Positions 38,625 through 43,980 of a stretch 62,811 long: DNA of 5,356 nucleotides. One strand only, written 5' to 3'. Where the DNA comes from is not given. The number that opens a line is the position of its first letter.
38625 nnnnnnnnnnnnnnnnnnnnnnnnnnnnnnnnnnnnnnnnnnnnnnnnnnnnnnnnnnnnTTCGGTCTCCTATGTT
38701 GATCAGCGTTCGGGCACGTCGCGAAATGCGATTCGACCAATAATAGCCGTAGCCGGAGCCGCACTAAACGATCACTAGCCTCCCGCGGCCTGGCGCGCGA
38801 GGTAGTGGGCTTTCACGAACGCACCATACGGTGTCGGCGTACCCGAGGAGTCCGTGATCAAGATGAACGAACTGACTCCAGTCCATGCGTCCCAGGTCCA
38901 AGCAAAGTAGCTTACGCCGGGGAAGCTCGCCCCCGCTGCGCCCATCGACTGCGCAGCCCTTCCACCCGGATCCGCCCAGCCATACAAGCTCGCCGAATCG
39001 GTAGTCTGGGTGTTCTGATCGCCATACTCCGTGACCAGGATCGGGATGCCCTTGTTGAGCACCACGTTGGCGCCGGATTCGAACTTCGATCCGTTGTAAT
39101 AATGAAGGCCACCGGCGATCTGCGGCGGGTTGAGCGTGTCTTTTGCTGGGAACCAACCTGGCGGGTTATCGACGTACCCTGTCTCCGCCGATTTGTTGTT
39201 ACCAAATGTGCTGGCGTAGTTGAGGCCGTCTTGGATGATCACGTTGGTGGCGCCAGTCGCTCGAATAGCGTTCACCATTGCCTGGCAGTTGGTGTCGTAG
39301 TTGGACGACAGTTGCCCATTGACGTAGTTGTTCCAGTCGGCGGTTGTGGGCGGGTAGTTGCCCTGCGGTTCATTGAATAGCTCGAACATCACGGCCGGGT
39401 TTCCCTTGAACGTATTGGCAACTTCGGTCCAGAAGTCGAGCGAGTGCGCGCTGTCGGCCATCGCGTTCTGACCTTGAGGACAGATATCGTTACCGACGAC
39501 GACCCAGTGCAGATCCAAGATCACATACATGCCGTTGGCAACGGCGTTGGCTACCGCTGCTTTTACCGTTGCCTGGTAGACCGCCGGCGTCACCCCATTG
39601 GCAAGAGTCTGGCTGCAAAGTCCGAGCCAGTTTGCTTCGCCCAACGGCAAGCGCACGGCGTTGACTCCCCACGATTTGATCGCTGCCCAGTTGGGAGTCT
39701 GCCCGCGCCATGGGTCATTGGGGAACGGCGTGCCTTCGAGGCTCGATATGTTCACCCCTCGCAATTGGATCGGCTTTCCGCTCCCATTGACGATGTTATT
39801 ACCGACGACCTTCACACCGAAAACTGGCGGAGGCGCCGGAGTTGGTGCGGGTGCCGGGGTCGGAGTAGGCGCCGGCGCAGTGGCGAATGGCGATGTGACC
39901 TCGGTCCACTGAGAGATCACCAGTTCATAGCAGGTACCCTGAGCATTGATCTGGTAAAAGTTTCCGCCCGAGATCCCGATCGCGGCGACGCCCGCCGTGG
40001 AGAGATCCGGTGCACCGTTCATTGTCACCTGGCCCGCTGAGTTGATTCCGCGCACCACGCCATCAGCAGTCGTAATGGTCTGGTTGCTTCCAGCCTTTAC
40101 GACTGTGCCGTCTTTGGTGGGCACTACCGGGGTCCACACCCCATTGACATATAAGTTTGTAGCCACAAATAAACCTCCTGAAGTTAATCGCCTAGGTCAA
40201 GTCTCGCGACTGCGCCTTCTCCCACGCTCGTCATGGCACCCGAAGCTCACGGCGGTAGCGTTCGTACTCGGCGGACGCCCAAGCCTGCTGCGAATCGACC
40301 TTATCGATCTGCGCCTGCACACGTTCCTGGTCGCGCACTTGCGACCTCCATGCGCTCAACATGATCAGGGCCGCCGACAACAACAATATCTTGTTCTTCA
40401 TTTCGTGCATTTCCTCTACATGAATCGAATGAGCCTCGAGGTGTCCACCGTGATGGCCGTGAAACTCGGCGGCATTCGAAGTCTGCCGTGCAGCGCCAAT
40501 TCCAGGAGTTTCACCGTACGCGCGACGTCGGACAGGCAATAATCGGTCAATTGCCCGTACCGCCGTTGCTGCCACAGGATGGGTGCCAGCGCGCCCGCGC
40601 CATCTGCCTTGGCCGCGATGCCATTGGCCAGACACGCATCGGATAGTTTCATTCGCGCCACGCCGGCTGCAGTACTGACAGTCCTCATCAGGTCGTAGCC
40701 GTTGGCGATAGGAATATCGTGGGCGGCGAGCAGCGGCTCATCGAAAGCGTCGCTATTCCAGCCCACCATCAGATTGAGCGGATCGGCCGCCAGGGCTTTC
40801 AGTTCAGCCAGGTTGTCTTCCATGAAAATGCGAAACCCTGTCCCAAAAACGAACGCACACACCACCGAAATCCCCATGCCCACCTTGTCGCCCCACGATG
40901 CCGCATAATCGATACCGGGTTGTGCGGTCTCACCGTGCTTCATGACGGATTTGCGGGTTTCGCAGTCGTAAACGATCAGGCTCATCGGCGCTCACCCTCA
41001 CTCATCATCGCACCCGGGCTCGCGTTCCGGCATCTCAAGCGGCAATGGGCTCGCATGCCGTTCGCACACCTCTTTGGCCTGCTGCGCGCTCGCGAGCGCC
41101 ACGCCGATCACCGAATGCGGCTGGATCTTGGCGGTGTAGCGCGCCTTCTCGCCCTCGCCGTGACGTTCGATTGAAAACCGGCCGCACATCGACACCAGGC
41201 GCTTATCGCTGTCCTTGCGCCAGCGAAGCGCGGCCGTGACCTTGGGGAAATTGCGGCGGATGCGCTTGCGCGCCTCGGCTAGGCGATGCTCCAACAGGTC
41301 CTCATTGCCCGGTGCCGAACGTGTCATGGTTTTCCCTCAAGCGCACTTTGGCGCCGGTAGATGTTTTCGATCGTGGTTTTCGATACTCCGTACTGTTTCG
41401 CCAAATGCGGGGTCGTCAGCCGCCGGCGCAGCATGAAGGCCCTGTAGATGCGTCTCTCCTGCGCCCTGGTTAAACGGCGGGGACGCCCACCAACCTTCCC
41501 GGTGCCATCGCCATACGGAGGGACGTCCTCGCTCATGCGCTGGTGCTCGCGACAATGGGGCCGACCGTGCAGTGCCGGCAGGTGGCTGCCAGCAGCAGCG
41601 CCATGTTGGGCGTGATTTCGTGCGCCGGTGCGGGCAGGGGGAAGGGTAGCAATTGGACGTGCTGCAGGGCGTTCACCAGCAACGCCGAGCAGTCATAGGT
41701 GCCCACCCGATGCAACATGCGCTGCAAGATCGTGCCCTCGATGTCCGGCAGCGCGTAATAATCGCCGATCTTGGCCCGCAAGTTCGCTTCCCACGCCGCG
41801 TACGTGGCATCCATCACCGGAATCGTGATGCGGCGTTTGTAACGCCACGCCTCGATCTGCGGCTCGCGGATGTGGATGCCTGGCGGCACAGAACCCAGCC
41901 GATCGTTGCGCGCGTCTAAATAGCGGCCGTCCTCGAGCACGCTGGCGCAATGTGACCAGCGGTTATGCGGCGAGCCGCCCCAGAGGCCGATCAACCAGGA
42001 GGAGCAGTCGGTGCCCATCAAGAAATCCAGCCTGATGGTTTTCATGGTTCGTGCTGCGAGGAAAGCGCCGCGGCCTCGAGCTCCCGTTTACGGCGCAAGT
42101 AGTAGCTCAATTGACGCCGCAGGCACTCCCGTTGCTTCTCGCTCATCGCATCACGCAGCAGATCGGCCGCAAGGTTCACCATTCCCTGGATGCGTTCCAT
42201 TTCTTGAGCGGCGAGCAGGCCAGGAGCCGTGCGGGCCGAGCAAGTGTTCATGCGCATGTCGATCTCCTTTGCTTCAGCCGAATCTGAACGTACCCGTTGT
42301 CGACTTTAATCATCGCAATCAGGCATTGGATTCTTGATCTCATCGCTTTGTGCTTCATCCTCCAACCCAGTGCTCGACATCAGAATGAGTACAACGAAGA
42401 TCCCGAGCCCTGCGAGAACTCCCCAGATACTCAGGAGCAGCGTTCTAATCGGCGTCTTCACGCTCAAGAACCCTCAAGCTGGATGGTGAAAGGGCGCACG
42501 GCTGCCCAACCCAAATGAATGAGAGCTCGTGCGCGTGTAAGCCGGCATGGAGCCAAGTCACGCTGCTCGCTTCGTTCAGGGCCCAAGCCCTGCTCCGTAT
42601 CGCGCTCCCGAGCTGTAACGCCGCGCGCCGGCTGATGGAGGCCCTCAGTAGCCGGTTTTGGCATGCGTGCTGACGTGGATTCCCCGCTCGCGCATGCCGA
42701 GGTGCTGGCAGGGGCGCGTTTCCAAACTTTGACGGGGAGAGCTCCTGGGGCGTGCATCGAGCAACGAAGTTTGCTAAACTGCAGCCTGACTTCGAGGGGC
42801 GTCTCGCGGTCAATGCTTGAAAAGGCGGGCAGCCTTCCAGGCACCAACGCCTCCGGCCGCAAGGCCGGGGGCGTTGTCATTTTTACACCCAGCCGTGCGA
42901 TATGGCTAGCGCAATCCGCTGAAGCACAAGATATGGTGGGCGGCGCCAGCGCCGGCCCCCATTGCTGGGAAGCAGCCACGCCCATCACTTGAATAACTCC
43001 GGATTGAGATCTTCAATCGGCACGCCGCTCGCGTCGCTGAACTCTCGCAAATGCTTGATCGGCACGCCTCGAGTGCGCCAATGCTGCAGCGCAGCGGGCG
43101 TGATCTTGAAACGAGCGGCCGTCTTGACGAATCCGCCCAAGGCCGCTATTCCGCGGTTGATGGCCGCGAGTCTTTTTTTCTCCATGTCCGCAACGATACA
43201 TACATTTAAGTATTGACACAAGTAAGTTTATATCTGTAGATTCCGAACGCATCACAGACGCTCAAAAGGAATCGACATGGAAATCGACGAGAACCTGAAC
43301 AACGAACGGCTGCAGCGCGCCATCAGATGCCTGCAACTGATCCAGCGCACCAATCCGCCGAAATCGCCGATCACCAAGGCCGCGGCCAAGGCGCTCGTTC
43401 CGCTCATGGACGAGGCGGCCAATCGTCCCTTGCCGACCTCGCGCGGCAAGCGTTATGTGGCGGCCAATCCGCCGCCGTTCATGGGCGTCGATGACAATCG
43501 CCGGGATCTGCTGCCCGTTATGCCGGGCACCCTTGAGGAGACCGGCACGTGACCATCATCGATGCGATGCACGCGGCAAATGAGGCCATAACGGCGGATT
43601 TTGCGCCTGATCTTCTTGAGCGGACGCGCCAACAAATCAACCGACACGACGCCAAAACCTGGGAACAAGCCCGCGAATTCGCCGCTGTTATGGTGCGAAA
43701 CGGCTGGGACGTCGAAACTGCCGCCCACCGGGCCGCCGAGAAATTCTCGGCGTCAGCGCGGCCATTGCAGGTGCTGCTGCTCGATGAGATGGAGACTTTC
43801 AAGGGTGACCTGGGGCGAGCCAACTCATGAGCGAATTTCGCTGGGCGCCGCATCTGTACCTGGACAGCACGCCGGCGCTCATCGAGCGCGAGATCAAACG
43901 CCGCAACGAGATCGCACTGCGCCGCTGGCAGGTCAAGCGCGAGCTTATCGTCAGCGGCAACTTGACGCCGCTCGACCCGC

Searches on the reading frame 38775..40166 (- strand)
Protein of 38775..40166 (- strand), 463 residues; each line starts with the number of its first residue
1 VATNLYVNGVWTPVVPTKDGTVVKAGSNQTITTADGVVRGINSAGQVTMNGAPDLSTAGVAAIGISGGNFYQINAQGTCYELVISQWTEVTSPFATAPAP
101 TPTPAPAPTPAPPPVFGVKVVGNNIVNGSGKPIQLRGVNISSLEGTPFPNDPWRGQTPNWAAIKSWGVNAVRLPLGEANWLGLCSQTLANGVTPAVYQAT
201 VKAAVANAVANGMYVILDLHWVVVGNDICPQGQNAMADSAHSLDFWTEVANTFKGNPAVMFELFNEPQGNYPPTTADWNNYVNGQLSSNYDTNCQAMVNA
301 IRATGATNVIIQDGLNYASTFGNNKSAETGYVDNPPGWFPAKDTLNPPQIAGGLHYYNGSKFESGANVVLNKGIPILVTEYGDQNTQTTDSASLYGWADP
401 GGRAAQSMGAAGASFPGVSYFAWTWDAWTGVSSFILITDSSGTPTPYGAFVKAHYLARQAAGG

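Call 13: search_protein_families(library=phrogs, proteins=[window:38775-40166:-], max_evalue=0.01)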
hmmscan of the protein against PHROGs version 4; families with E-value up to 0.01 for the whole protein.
window:38775-40166:- (463 aa): 0 families

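Call 14: search_protein_families(library=pfam, proteins=[window:38775-40166:-], max_evalue=0.01)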
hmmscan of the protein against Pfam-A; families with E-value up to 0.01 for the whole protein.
window:38775-40166:- (463 aa): 1 family
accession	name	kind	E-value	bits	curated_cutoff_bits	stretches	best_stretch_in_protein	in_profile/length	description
PF00150.24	Cellulase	-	5.8e-32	111.7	23.5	1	126-426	1-269/272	Cellulase (glycosyl hydrolase family 5)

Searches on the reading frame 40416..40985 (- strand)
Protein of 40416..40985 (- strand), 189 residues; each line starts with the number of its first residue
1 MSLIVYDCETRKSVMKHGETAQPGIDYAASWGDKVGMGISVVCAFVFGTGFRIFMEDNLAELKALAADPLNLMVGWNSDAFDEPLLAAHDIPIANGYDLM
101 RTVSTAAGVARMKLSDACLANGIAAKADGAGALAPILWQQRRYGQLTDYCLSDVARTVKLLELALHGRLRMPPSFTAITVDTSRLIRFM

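Call 26: search_protein_families(library=pfam, proteins=[window:40416-40985:-], max_evalue=0.1)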
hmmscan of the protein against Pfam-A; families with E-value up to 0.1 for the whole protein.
window:40416-40985:- (189 aa): 1 family
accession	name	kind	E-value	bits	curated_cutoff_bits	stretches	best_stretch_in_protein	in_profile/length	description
PF10108.15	DNA_pol_B_exo2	-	1.2e-06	28.8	24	1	97-157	106-166/213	Predicted 3'-5' exonuclease related to the exonuclease domain of PolB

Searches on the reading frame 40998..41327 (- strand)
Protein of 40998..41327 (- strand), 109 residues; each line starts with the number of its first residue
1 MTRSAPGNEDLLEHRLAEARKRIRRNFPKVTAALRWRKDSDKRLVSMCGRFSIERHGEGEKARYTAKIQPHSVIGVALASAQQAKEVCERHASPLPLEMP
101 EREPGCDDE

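Call 26: search_protein_families(library=pfam, proteins=[window:40998-41327:-], max_evalue=0.1)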
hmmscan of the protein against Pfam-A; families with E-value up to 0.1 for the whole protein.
window:40998-41327:- (109 aa): 0 families

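Call 33: search_protein_families(library=phrogs, proteins=[window:40998-41327:-], max_evalue=0.05)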
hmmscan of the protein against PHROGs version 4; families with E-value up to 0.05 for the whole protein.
window:40998-41327:- (109 aa): 1 family
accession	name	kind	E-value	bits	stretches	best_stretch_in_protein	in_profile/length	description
phrog_17150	-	unknown function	0.024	16.1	1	60-92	28-59/68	-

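Call 69: search_solved_structures(query=A5, max_evalue=10)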
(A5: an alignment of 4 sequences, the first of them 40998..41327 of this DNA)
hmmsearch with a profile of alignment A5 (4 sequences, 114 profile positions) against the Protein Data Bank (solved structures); distinct sequences matched with E-value up to 10: 2.
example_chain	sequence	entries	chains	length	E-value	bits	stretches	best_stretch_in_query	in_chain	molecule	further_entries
9e5c_1a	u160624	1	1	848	0.11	15.8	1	7-86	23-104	Cilia- and flagella-associated protein 58 central coiled coil domain-containing protein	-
9ugr_A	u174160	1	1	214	0.94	12.8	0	14-60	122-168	Syn-F4-Link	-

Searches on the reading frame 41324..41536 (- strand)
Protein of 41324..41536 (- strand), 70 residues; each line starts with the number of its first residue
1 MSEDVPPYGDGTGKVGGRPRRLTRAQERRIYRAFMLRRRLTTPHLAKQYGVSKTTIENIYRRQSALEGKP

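Call 26: search_protein_families(library=pfam, proteins=[window:41324-41536:-], max_evalue=0.1)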
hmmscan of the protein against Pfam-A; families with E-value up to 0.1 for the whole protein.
window:41324-41536:- (70 aa): 13 families
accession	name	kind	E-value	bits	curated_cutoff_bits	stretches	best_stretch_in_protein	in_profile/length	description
PF13384.12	HTH_23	-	8.8e-05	22.7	24.6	1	25-68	2-48/50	Homeodomain-like domain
PF05225.22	HTH_psq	-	0.0013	18.9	20.4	1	40-63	17-40/45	helix-turn-helix, Psq domain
PF13613.12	HTH_Tnp_4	-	0.0015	18.5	27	1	36-61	16-41/53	Helix-turn-helix of DDE superfamily endonuclease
PF13565.12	HTH_32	-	0.0018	19.2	33.7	1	16-59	23-72/73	Homeodomain-like domain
PF13542.12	HTH_Tnp_ISL3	-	0.0026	17.6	27.4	1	41-62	28-49/51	Helix-turn-helix domain of transposase family ISL3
PF04967.18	HTH_10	-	0.0044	17.3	23.1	1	38-62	22-46/53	HTH DNA binding domain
PF08765.17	Mor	-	0.016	15.6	24.9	1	25-67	60-99/107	Mor transcription activator family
PF24964.1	DUF7769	-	0.025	14.7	27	1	38-63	23-48/55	Domain of unknown function (DUF7769)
PF25416.1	GRHL1_C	-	0.03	14.6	27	1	24-62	9-50/90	GRHL1-like, C-terminal domain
PF13443.12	HTH_26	-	0.031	15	22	1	33-63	4-34/63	Cro/C1-type HTH DNA-binding domain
PF08279.18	HTH_11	-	0.059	13.7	25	1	29-57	4-33/55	HTH domain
PF12728.13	HTH_17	-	0.084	13.6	27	0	40-58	2-20/51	Helix-turn-helix domain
PF17762.8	HTH_ParB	-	0.093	13.3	22.6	0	29-61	10-42/102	ParB HTH domain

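Call 33: search_protein_families(library=phrogs, proteins=[window:41324-41536:-], max_evalue=0.05)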
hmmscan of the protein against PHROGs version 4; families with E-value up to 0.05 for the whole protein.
window:41324-41536:- (70 aa): 8 families
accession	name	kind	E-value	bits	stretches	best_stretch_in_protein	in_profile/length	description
phrog_125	-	DNA, RNA and nucleotide metabolism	2.4e-05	25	1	12-64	153-204/254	DNA invertase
phrog_836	-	transcription regulation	0.00074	20.6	1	22-65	81-122/133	late transcriptional activator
phrog_7241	-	transcription regulation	0.0052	17.8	1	26-64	62-99/122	transcriptional regulator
phrog_532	-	transcription regulation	0.008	17.3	1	26-67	83-121/132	late transcriptional activator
phrog_59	-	DNA, RNA and nucleotide metabolism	0.0095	16.3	1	28-62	245-269/423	HNH endonuclease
phrog_11726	-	moron, auxiliary metabolic gene and host takeover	0.018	16.2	1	33-60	20-48/89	sporulation stage III protein D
phrog_664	-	DNA, RNA and nucleotide metabolism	0.021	15.7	1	14-63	77-124/210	DNA binding protein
phrog_769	-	transcription regulation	0.032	15.2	1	37-63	22-48/89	transcriptional repressor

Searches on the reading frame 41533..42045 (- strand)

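Call 26: search_protein_families(library=pfam, proteins=[window:41533-42045:-], max_evalue=0.1)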
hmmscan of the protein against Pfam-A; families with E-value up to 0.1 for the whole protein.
window:41533-42045:- (170 aa): 0 families

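Call 33: search_protein_families(library=phrogs, proteins=[window:41533-42018:-], max_evalue=0.05)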
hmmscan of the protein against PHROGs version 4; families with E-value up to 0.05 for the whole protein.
window:41533-42018:- (161 aa): 1 family
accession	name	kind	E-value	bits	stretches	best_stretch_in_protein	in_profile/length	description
phrog_1128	-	moron, auxiliary metabolic gene and host takeover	0.00023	21.5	1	5-138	36-162/381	enoyl-CoA hydratase/carnithine racemase-like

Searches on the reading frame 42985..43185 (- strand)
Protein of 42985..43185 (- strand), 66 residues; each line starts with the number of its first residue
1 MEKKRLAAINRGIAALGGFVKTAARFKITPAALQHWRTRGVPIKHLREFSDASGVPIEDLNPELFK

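Call 26: search_protein_families(library=pfam, proteins=[window:42985-43185:-], max_evalue=0.1)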
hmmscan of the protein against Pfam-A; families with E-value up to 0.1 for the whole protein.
window:42985-43185:- (66 aa): 2 families
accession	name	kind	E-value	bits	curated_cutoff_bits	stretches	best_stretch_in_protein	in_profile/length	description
PF15943.11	YdaS_toxin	-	0.0011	19.2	30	1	9-63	1-59/65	Bacterial toxin YdaS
PF14549.12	P22_Cro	-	0.089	13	30.2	0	13-42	6-34/60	DNA-binding transcriptional regulator Cro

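Call 33: search_protein_families(library=phrogs, proteins=[window:42985-43185:-], max_evalue=0.05)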
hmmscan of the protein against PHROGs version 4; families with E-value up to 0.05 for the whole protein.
window:42985-43185:- (66 aa): 5 families
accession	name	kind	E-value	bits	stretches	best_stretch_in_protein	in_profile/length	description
phrog_35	-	transcription regulation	0.00011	23.3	1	13-64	82-137/181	transcriptional repressor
phrog_8008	-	DNA, RNA and nucleotide metabolism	0.00092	19.9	1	13-44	11-42/66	DNA binding protein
phrog_4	-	transcription regulation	0.00094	19.3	1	4-62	139-193/400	transcriptional repressor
phrog_409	-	transcription regulation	0.0045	18.5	1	13-52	21-60/127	transcriptional regulator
phrog_27605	-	transcription regulation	0.0047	17.9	1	6-59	6-60/127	transcriptional repressor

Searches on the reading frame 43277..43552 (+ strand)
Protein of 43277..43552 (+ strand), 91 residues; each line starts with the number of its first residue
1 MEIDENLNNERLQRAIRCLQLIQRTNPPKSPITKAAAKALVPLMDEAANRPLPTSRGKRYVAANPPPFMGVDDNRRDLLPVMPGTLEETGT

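Call 26: search_protein_families(library=pfam, proteins=[window:43277-43552:+], max_evalue=0.1)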
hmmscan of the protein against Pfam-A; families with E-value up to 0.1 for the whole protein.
window:43277-43552:+ (91 aa): 1 family
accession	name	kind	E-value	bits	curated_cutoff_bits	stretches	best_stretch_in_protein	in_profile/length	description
PF00424.23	REV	-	0.023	15.2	22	1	8-33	8-33/94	REV protein (anti-repression trans-activator protein)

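Call 33: search_protein_families(library=phrogs, proteins=[window:43277-43552:+], max_evalue=0.05)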
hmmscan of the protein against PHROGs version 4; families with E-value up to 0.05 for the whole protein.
window:43277-43552:+ (91 aa): 0 families

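Call 70: search_solved_structures(query=A4, max_evalue=10)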
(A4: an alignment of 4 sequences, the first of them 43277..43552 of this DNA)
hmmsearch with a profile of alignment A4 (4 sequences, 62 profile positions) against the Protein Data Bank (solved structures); distinct sequences matched with E-value up to 10: 6.
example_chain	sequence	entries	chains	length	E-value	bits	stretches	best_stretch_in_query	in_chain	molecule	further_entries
6q5v_A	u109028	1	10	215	0.26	14.5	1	2-22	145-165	Peroxiredoxin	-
3ddn_A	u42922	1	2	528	0.44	13.7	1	24-54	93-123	D-3-phosphoglycerate dehydrogenase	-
1ygy_A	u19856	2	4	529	0.44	13.7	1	24-54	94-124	D-3-phosphoglycerate dehydrogenase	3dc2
5yb4_E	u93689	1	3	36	1.3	12.3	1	7-23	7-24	N36KR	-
2q60_A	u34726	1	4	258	1.3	12.2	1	24-49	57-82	Retinoid X receptor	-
6owd_A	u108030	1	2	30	6.4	10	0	5-18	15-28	R+7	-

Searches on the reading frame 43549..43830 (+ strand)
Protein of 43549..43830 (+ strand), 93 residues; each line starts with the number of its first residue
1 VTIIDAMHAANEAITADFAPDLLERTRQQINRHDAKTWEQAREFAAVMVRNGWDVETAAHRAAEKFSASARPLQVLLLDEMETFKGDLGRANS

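Call 26: search_protein_families(library=pfam, proteins=[window:43549-43830:+], max_evalue=0.1)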
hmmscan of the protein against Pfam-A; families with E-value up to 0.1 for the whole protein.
window:43549-43830:+ (93 aa): 0 families

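Call 107: search_protein_families(library=phrogs, proteins=[window:43549-43830:+], max_evalue=0.05)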
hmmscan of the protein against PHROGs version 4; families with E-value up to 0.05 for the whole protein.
window:43549-43830:+ (93 aa): 1 family
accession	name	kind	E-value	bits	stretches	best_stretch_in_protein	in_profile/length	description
phrog_19770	-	unknown function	0.039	15.6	0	6-59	26-75/102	-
